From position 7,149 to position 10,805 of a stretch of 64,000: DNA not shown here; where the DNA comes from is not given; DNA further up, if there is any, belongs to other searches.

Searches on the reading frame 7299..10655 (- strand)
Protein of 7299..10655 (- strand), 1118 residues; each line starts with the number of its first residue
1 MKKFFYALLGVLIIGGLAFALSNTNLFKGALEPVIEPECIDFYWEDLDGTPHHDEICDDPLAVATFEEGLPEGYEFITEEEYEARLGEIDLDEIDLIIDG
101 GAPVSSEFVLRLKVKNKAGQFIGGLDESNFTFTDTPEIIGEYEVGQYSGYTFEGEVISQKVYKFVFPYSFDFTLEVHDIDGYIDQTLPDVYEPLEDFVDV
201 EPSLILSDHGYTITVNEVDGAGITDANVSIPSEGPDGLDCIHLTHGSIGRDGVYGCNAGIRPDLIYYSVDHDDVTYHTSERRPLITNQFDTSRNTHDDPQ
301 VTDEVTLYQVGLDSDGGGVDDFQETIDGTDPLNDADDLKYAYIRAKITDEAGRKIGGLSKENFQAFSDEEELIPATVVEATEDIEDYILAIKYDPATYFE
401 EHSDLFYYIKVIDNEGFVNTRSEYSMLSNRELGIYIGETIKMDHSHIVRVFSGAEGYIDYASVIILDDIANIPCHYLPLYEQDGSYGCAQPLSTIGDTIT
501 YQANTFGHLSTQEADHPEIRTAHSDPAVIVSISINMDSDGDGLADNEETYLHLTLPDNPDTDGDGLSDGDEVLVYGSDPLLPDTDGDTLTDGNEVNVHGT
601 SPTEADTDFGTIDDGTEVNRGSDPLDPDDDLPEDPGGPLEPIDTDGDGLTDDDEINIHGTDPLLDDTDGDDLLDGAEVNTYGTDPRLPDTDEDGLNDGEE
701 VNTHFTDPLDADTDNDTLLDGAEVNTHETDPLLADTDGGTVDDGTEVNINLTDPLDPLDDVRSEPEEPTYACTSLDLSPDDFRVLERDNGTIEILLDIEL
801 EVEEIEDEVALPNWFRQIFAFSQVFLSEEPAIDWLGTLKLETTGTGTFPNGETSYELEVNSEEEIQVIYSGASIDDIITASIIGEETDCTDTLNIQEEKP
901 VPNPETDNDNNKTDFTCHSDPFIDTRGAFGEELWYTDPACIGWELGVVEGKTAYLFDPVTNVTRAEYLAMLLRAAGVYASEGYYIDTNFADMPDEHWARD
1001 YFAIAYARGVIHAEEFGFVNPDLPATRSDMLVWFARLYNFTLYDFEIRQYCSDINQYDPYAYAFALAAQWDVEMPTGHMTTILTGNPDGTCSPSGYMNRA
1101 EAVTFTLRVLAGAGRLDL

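Call 90: search_protein_families(library=pfam, proteins=[window:7299-10655:-], max_evalue=0.00001)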
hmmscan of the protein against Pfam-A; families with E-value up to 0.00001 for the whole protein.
window:7299-10655:- (1118 aa): 2 families
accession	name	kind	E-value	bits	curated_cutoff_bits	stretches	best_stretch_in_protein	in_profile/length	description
PF18884.5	TSP3_bac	-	5.2e-26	90.6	25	2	560-582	1-22/22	Bacterial TSP3 repeat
PF00395.25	SLH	-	1.7e-10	41.2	20.8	0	989-1030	2-43/44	S-layer homology domain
